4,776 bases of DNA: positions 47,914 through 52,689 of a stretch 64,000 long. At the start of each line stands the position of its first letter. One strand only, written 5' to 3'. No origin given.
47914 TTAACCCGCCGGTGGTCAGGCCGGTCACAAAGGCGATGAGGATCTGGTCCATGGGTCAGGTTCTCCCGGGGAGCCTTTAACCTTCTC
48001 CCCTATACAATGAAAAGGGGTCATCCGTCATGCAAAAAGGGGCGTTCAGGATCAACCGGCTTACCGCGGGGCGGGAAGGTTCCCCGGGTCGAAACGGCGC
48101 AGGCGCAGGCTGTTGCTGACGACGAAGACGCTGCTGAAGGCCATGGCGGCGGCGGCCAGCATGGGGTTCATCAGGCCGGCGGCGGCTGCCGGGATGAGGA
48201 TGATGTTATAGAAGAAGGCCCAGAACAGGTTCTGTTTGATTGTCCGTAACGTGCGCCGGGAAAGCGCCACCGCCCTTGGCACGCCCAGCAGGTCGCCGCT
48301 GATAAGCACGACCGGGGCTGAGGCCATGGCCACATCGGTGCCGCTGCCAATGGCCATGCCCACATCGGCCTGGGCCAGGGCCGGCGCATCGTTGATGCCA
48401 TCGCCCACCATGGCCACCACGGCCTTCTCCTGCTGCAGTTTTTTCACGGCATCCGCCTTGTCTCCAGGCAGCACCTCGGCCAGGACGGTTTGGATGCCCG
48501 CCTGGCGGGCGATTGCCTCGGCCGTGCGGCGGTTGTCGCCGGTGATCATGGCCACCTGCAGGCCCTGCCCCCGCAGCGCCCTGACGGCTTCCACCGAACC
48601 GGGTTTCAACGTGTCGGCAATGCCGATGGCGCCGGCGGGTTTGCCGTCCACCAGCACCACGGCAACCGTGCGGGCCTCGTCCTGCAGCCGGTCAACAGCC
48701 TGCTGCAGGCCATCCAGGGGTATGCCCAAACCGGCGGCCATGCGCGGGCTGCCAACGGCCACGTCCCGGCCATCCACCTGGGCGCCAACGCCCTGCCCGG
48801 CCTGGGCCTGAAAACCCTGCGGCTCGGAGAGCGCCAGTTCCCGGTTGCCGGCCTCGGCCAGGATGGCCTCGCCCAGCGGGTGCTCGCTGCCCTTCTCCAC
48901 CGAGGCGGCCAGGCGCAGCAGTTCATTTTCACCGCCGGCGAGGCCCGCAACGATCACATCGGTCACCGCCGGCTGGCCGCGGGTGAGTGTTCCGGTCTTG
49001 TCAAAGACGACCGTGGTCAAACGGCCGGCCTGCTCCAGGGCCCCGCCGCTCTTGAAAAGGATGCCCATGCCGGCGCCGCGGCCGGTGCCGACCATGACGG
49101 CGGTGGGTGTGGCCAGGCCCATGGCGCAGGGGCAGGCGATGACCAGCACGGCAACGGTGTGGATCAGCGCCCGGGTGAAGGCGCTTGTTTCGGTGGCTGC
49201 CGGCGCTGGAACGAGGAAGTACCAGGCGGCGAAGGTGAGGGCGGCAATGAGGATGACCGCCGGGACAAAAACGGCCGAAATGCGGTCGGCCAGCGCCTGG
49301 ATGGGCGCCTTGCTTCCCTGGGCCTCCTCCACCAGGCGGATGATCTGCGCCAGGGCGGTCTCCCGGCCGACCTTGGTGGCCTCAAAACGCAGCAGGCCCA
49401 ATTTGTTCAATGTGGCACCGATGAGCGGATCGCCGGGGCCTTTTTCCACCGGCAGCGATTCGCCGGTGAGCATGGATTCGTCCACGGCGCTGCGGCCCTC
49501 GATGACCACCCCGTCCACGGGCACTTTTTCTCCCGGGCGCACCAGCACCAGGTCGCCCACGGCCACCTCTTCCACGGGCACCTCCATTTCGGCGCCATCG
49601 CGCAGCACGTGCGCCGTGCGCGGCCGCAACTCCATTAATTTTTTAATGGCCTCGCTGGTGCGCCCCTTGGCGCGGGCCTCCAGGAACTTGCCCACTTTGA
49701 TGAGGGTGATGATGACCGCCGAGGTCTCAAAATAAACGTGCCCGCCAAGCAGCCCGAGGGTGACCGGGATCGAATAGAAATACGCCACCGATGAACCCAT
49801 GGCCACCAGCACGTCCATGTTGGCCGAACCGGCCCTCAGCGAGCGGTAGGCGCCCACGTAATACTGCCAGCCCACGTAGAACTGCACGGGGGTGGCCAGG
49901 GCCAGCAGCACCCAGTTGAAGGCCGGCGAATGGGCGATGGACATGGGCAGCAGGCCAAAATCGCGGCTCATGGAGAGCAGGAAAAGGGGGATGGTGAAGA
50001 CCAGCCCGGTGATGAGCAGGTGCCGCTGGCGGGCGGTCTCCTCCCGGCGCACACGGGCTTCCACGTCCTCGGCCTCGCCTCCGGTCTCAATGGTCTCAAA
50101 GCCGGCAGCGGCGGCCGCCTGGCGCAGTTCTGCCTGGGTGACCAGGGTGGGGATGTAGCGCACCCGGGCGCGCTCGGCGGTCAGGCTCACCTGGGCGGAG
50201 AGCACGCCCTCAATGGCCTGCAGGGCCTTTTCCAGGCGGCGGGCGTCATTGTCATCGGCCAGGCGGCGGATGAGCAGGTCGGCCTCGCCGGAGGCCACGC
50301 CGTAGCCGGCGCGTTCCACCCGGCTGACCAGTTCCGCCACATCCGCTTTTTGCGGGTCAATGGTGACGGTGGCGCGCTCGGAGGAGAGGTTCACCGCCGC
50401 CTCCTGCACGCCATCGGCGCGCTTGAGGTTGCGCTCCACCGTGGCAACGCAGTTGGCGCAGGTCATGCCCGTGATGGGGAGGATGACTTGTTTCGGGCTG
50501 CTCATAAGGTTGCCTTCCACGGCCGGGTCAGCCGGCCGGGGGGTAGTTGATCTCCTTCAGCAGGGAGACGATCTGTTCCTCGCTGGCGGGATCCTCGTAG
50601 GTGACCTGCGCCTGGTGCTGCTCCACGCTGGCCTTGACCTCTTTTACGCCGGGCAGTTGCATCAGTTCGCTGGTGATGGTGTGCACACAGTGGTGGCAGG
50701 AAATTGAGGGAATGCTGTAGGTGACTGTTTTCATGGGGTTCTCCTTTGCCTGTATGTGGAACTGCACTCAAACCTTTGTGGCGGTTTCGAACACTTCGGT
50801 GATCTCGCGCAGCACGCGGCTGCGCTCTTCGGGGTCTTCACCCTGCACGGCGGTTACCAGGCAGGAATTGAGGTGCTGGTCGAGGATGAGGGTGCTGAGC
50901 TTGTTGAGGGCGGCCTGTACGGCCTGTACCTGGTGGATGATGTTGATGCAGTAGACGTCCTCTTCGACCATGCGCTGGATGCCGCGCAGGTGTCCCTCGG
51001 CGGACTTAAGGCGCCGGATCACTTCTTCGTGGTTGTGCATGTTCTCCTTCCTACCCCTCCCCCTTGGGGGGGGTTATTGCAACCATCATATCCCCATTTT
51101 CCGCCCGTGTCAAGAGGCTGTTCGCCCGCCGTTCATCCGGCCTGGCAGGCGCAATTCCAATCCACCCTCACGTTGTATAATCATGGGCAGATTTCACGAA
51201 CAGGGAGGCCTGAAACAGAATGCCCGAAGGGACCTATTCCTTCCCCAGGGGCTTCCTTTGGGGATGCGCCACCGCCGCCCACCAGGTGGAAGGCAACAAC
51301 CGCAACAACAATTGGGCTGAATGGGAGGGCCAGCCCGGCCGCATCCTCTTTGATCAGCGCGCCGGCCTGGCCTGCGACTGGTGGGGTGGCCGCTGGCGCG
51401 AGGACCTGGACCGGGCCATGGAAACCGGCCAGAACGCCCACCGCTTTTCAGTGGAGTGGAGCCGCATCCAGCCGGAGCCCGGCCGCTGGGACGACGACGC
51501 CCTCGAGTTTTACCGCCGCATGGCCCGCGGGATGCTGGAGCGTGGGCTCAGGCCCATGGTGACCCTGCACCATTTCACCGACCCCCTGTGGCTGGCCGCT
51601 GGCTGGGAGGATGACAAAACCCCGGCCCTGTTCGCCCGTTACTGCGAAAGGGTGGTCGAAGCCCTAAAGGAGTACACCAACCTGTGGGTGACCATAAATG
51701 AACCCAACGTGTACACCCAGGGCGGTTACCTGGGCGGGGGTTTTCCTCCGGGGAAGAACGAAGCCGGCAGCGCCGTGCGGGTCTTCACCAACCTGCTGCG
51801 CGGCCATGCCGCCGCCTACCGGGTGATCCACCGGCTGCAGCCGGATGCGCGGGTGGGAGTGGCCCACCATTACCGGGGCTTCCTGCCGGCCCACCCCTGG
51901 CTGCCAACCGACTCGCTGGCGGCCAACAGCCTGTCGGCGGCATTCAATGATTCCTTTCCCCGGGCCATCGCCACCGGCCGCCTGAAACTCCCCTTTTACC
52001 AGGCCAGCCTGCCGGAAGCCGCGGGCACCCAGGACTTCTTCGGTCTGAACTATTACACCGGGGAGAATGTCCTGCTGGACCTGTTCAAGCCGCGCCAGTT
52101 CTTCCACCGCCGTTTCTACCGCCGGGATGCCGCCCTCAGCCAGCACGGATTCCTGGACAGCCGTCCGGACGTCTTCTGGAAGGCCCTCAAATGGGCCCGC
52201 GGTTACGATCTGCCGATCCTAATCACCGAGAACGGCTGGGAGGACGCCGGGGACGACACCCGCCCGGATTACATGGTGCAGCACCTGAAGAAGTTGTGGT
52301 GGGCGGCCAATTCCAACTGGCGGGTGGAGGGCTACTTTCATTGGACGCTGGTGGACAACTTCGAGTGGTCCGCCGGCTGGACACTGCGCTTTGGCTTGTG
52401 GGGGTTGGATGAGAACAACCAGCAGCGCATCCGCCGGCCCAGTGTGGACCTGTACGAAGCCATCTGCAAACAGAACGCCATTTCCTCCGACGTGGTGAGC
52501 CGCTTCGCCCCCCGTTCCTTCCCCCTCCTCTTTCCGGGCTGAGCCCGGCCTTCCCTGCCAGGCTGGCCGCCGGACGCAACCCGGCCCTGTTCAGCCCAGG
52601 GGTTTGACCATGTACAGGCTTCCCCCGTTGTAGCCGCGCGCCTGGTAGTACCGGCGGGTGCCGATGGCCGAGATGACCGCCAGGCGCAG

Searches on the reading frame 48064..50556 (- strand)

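Call 38: search_protein_families(library=pfam, proteins=[window:48064-50556:-], max_evalue=0.0001)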
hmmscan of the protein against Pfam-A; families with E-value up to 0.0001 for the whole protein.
window:48064-50556:- (831 aa): 6 families
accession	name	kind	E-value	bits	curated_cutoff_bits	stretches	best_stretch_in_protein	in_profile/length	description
PF00122.25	E1-E2_ATPase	-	3.8e-62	209.5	28.1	1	309-495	1-179/181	E1-E2 ATPase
PF00702.32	Hydrolase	-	1.1e-40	140.5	26.4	1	514-731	2-191/191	haloacid dehalogenase-like hydrolase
PF00403.32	HMA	-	2e-22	79.7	24.8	2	27-85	3-61/62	Heavy-metal-associated domain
PF12710.13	HAD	-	1.6e-06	29.1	27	1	649-727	85-188/189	haloacid dehalogenase-like hydrolase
PF19803.4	DUF6286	-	1.1e-05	26.3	35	0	105-170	41-106/108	Family of unknown function (DUF6286)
PF08282.18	Hydrolase_3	-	5.5e-05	23.4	20.9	0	700-758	188-250/255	haloacid dehalogenase-like hydrolase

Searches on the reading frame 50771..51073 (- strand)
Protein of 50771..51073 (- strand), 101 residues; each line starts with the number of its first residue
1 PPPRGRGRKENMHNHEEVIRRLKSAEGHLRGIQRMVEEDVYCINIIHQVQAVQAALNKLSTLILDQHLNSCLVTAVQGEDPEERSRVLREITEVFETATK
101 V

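Call 38: search_protein_families(library=pfam, proteins=[window:50771-51073:-], max_evalue=0.0001)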
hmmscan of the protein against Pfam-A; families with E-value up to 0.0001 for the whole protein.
window:50771-51073:- (101 aa): 1 family
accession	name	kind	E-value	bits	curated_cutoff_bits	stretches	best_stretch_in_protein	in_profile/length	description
PF02583.22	Trns_repr_metal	-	2.4e-26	92.4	22.8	1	15-95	2-76/78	Metal-sensitive transcriptional repressor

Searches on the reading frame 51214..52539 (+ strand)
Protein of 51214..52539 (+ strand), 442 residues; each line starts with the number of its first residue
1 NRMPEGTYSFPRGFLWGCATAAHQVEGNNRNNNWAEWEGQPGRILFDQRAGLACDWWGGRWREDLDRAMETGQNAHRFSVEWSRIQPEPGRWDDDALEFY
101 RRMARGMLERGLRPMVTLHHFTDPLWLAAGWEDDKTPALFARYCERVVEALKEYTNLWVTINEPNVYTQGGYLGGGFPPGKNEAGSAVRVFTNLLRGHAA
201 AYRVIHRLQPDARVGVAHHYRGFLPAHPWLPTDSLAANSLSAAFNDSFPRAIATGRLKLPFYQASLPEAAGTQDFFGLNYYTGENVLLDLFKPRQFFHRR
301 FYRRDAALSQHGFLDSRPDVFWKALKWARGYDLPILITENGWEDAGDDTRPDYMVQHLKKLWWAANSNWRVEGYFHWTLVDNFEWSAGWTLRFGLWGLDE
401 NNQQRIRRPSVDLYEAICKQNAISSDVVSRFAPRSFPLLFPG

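Call 38: search_protein_families(library=pfam, proteins=[window:51214-52539:+], max_evalue=0.0001)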
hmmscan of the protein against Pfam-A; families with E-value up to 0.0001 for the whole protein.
window:51214-52539:+ (442 aa): 1 family
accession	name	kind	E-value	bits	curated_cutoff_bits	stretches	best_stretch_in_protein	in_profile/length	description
PF00232.24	Glyco_hydro_1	-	3.6e-71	240.4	22.6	1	9-422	4-452/453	Glycosyl hydrolase family 1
